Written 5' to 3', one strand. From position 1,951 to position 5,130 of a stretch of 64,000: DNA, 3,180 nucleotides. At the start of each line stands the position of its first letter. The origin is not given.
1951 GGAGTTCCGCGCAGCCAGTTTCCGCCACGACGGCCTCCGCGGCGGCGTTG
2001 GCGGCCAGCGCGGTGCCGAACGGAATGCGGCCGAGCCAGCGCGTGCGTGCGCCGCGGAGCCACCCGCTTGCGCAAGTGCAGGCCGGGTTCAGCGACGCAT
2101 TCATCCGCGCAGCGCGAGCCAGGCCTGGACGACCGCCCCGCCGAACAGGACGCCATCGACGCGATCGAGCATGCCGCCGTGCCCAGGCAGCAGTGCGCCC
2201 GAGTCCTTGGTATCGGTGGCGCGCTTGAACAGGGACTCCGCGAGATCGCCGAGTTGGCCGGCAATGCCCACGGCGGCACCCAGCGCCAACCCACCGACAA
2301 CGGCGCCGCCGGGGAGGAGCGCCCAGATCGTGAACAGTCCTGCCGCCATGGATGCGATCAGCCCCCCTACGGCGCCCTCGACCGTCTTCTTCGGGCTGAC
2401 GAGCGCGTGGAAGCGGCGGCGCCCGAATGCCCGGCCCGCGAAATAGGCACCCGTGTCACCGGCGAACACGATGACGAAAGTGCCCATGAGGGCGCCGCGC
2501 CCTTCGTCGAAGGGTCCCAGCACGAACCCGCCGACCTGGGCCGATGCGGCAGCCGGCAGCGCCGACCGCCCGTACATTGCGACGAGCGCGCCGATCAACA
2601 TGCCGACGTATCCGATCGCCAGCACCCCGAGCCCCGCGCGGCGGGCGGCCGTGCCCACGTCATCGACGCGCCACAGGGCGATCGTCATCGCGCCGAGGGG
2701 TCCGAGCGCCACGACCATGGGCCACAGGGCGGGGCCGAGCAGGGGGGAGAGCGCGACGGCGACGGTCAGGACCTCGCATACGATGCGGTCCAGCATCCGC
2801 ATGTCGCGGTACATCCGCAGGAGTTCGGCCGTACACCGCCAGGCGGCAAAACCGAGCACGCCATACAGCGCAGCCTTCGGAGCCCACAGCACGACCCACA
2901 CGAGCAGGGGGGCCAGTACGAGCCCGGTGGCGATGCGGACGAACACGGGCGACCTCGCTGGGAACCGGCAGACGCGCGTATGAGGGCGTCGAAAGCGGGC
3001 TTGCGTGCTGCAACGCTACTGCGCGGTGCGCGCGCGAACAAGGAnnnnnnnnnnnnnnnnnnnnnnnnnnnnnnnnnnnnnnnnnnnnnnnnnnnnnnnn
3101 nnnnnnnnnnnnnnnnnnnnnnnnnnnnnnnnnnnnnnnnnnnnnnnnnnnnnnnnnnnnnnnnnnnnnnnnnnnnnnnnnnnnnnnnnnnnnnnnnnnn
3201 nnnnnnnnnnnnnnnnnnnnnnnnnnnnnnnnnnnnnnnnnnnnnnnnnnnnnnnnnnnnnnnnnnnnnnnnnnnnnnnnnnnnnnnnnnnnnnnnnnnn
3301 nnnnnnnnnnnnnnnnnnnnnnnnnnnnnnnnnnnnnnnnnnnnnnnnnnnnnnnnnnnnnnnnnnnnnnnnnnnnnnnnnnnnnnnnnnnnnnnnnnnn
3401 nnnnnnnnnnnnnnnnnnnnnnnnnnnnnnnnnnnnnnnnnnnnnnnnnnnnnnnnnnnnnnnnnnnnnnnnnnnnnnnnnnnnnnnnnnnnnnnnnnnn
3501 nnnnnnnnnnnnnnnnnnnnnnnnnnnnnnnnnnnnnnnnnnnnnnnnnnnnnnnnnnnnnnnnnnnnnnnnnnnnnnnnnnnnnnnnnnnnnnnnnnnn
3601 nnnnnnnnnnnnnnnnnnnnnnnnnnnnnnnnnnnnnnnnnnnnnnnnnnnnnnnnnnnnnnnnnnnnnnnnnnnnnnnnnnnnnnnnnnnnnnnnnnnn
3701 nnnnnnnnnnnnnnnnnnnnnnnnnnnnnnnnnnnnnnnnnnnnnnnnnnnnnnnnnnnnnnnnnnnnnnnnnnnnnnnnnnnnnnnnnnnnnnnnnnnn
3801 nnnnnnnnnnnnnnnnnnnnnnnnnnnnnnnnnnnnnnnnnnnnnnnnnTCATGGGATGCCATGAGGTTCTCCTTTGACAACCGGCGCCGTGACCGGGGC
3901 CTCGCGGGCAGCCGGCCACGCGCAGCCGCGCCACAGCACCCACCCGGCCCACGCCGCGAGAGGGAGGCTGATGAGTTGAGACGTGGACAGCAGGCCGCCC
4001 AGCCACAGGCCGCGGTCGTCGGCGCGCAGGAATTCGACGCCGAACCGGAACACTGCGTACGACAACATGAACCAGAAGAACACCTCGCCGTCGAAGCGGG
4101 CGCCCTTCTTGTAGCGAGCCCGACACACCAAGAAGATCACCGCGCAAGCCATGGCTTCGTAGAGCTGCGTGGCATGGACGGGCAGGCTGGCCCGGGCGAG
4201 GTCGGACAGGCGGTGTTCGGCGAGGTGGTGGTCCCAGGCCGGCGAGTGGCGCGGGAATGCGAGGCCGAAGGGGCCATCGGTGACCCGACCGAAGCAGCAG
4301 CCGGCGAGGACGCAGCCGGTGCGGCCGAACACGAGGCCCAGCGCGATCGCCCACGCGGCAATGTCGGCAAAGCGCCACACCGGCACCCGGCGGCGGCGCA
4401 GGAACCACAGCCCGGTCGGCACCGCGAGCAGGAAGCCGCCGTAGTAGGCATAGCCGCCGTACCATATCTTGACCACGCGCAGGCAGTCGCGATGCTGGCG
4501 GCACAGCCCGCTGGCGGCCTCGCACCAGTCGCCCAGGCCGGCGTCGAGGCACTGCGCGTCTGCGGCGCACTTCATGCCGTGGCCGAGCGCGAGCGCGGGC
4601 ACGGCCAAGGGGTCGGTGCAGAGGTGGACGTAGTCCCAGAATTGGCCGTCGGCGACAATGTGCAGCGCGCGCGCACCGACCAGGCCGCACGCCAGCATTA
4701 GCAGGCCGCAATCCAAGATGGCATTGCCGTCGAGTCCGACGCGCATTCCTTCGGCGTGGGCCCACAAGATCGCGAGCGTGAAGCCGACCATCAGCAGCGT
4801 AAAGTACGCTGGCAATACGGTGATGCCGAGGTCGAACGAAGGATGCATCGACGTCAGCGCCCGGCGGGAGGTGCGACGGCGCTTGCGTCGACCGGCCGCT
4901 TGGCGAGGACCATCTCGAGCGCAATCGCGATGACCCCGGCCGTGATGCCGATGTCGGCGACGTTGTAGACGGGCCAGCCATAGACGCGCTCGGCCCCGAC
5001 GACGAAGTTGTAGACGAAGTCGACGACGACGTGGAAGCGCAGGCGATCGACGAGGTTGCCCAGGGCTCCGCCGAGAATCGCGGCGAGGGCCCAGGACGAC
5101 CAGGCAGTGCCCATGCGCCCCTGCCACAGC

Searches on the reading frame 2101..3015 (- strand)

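Call 12: search_protein_families(library=ncbifam, proteins=[window:2101-3015:-], max_evalue=0.01)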
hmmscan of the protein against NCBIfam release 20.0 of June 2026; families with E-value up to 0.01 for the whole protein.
window:2101-3015:- (304 aa): 2 families
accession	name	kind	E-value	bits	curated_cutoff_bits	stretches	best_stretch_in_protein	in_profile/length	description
NF008635.0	PRK11624.1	equivalog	5.6e-26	91.6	385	1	177-290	155-268/285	phosphatidate cytidylyltransferase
NF035925.1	Geo26A_fam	subfamily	0.0051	16.7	40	1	205-257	129-182/197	geobacillin-26 family protein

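Call 13: search_protein_families(library=pfam, proteins=[window:2101-3015:-], max_evalue=0.01)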
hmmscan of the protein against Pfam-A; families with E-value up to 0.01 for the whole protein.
window:2101-3015:- (304 aa): 1 family
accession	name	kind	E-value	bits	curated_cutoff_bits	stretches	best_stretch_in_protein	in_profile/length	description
PF01148.25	CTP_transf_1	-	3.6e-47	161.9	24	1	26-300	2-261/264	Cytidylyltransferase family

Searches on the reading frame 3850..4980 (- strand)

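Call 12: search_protein_families(library=ncbifam, proteins=[window:3850-4980:-], max_evalue=0.01)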
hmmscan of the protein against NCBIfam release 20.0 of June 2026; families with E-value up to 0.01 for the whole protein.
window:3850-4980:- (376 aa): 7 families
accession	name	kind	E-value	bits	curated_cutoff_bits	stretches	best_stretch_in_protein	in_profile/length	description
NF000778.0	PRK00052.3-4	equivalog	5.3e-30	104.9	334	1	175-340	84-232/252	prolipoprotein diacylglyceryl transferase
TIGR00544.1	lgt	equivalog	2e-27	96.3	118.9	1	165-342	87-259/280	prolipoprotein diacylglyceryl transferase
NF000784.0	PRK00052.4-5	subfamily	5.3e-22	78.3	409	1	164-351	74-284/298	prolipoprotein diacylglyceryl transferase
NF000779.0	PRK00052.3-5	equivalog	2e-11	44.2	405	1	164-239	80-155/257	prolipoprotein diacylglyceryl transferase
NF009611.0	PRK13108.1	equivalog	6.5e-11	41.9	636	1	169-325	93-250/476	prolipoprotein diacylglyceryl transferase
NF000775.0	PRK00052.2-5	equivalog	3e-07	30.1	428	1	168-343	99-268/288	prolipoprotein diacylglyceryl transferase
NF000777.0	PRK00052.3-2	equivalog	5.3e-05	22.9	558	1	175-321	112-246/310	prolipoprotein diacylglyceryl transferase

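Call 13: search_protein_families(library=pfam, proteins=[window:3850-4980:-], max_evalue=0.01)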
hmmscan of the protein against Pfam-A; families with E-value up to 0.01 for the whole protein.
window:3850-4980:- (376 aa): 1 family
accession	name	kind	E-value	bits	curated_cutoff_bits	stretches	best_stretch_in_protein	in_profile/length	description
PF01790.23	LGT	-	5.6e-47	160.5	24.9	2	165-350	72-239/240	Prolipoprotein diacylglyceryl transferase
